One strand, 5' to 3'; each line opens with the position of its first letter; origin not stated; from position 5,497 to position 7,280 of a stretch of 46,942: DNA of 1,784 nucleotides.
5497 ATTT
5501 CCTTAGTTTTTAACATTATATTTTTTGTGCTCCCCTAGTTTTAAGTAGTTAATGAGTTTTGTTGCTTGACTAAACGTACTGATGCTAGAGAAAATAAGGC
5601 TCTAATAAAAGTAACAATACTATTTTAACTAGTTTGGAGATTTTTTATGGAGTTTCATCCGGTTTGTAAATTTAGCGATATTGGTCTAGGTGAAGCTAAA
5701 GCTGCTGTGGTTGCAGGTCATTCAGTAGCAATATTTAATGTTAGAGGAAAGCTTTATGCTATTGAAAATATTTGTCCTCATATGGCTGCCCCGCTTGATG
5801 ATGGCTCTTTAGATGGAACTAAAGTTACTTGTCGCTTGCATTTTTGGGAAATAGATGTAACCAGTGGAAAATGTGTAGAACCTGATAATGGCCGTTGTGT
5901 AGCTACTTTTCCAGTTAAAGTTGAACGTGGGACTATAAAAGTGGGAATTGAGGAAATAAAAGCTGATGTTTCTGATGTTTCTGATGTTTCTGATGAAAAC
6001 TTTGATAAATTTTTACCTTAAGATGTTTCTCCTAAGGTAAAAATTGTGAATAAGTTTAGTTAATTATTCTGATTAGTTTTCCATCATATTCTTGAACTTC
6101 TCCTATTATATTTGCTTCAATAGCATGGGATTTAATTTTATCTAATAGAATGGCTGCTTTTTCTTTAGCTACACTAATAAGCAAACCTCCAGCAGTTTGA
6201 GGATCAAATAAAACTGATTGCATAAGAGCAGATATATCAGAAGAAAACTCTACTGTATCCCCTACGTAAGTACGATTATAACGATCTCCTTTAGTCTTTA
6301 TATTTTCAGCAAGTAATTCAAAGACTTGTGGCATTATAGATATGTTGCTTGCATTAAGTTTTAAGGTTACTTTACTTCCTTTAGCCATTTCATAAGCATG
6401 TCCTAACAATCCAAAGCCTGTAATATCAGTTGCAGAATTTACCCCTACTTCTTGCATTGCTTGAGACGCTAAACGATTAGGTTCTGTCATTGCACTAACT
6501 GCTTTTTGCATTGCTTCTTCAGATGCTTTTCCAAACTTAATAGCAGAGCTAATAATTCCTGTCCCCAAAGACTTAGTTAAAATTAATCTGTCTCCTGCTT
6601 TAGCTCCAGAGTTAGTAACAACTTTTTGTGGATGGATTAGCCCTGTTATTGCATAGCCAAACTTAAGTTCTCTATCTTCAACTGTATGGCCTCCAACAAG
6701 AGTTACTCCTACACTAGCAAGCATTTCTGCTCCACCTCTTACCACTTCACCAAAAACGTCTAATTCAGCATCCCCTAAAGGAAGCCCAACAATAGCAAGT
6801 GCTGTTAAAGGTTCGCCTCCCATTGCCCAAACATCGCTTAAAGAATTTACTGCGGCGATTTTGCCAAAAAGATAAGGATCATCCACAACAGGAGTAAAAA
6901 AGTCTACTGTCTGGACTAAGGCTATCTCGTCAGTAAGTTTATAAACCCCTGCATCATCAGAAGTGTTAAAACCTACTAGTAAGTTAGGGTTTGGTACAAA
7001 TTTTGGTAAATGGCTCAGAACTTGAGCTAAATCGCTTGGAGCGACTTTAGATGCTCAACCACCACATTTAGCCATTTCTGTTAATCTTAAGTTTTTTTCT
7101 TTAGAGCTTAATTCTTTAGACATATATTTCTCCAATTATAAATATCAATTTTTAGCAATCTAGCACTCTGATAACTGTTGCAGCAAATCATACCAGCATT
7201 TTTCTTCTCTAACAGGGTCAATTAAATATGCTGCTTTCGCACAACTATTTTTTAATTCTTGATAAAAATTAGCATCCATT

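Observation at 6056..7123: selD is a selenoprotein: the ORF track truncates it, and the full-length gene reads through an in-frame TGA (Sec) at 7055..7057 with a hairpin 4 nt downstream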

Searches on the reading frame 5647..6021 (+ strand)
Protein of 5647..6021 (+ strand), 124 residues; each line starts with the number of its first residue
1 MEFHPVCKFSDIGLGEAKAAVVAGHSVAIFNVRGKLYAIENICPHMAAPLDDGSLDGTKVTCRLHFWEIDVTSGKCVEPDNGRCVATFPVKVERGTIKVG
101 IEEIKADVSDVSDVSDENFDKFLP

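Call 10: search_protein_families(library=pfam, proteins=[window:5647-6021:+])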
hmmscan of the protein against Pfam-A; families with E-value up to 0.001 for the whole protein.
window:5647-6021:+ (124 aa): 3 families
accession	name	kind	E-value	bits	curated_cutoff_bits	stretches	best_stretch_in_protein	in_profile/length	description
PF00355.32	Rieske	-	4.4e-19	68.6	20.3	1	4-89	3-88/88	Rieske [2Fe-2S] domain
PF13806.12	Rieske_2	-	1.4e-13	51.1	27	1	3-99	2-103/104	Rieske-like [2Fe-2S] domain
PF22543.2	Rieske_4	-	0.00058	20.6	28.4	0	10-75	7-76/119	Soluble Rieske-type ferredoxin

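Call 15: search_protein_families(library=ncbifam, proteins=[window:5647-6021:+], max_evalue=0.00001)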
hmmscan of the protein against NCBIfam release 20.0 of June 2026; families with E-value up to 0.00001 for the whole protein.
window:5647-6021:+ (124 aa): 8 families
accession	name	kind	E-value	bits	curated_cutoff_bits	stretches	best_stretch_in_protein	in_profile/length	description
TIGR02378.1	nirD_assim_sml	equivalog_domain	1.1e-19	70.5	74.65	1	4-99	3-103/105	nitrite reductase small subunit NirD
NF007422.0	PRK09965.1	equivalog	4.3e-18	65.3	113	1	5-104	5-103/106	bifunctional 3-phenylpropionate/cinnamic acid dioxygenase ferredoxin subunit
NF041683.1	ant_diox_AndAb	equivalog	5e-16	58.7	150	1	3-100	2-99/100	anthranilate 1,2-dioxygenase ferredoxin subunit AndAb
NF042948.2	3PPDioc_HcaC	equivalog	9.5e-14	51.6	150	1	6-103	6-104/105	3-phenylpropionate/cinnamic acid dioxygenase ferredoxin subunit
TIGR02377.1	MocE_fam_FeS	subfamily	3.4e-10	39.8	136.15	1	6-100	5-100/101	MocE family 2Fe-2S type ferredoxin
NF052579.1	BetMthstMoxSdmAMthl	equivalog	3.5e-08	32.8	600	1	15-78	30-93/351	4beta-methylsterol monooxygenase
NF041174.1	SDX_Thmprot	equivalog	5.1e-08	33.1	170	1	21-80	21-80/109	sulredoxin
NF007066.0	PRK09511.1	equivalog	1.5e-06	28.5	135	1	2-99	3-106/108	nitrite reductase small subunit NirD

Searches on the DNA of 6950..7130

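Call 26: search_rna_families(source=window, start=6950, end=7130, threshold=evalue, max_evalue=10)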
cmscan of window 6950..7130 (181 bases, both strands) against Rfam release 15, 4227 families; matches with E-value up to 10: 5.
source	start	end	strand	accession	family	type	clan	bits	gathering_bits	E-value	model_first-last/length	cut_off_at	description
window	6970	6999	+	RF01081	SBWMV1_UPD-PKe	Cis-reg;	-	17.6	38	0.62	1-26/26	no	Pseudoknot of upstream pseudoknot domain (UPD) of the 3'UTR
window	7012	7060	-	RF03071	Sodium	Cis-reg; riboswitch;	-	13.8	40.5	1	1-55/55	no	Na+ riboswitch aptamer (DUF1646)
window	6988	7059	+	RF00198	SL1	Gene;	CL00020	13.7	75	3.4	1-103/103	no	SL1 RNA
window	6950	7010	+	RF00618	U4atac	Gene; snRNA; splicing;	CL00007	11.7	53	7.3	60-132/132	5'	U4atac minor spliceosomal RNA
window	6975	7023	+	RF03068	RT-3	Gene; sRNA;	-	10.6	40.5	1.9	96-148/148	no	RT-3 RNA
